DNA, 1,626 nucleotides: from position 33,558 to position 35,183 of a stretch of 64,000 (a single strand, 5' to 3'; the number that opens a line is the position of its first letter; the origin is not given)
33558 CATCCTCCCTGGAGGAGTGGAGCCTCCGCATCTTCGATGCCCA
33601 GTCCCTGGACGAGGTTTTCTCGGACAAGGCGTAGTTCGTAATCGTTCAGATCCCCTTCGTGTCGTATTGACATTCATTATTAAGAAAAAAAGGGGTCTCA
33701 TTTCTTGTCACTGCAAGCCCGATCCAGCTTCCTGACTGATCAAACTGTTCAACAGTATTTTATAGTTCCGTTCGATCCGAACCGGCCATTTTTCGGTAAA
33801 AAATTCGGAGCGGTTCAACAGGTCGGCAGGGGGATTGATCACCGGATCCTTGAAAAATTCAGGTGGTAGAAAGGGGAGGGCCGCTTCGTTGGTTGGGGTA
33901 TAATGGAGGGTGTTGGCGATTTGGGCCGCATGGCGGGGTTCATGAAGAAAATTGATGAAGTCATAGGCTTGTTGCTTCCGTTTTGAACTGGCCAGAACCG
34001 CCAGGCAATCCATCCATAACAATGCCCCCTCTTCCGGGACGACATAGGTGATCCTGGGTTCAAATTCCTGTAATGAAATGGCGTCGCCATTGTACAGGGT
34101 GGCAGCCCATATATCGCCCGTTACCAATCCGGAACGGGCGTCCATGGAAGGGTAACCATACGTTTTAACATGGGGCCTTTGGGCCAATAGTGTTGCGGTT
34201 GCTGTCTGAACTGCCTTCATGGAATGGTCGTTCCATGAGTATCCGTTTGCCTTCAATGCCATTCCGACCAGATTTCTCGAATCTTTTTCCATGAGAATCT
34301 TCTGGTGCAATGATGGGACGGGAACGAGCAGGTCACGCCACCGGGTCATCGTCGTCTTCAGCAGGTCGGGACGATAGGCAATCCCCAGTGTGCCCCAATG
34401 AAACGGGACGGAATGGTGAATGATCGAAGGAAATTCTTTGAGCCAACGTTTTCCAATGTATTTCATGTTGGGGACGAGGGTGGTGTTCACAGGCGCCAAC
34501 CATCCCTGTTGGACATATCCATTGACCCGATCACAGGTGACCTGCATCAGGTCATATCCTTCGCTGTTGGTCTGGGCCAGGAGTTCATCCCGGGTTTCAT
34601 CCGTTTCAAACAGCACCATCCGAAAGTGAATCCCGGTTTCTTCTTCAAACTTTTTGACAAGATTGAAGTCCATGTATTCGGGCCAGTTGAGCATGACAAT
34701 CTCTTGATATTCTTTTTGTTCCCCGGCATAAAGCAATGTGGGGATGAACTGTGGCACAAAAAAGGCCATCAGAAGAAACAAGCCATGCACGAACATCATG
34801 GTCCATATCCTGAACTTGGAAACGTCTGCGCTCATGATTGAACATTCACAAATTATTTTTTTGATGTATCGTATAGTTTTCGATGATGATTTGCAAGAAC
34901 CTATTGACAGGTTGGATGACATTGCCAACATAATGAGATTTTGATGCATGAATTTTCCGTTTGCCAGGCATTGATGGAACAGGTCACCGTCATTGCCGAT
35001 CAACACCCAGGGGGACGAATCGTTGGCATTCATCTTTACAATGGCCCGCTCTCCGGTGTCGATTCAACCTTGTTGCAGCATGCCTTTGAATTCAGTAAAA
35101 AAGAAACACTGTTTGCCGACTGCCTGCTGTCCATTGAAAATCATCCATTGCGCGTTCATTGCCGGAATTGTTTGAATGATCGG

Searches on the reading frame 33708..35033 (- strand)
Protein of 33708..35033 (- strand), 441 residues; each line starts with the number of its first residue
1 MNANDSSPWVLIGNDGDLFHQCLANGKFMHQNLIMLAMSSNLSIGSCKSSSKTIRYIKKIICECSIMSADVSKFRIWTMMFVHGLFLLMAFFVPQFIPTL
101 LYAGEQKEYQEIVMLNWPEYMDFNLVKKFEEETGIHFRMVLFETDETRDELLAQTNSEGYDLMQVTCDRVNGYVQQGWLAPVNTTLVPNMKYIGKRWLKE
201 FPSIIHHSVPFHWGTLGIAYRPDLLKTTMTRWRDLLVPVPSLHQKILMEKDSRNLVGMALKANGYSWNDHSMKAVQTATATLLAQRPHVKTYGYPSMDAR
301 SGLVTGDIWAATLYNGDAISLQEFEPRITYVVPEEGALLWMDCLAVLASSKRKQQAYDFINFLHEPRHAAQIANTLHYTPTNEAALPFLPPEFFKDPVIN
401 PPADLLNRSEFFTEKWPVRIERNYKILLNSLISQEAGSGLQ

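Call 12: search_protein_families(library=ncbifam, proteins=[window:33708-35033:-], max_evalue=0.001)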
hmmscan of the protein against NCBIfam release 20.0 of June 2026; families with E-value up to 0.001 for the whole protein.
window:33708-35033:- (441 aa): 5 families
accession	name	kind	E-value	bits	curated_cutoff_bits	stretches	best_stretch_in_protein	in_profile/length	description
NF007048.0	PRK09501.1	equivalog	2.3e-37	128.7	582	1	107-411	24-326/348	spermidine/putrescine ABC transporter substrate-binding protein PotD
NF007962.0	PRK10682.1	equivalog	1.1e-27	97.1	636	1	110-408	30-344/370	spermidine/putrescine ABC transporter substrate-binding protein PotF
NF041888.1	ABC_SBP_YdcS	equivalog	1.6e-12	46.9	725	1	118-236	40-165/379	putative ABC transporter substrate-binding protein YdcS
NF043073.1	MMSYN1_0195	equivalog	7.5e-08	31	1250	0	110-163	598-648/1021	spermidine/putrescine ABC transporter permease/substrate-binding protein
NF007011.0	PRK09474.1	equivalog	1.3e-05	24.2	291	1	126-245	50-164/396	maltose/maltodextrin ABC transporter substrate-binding protein MalE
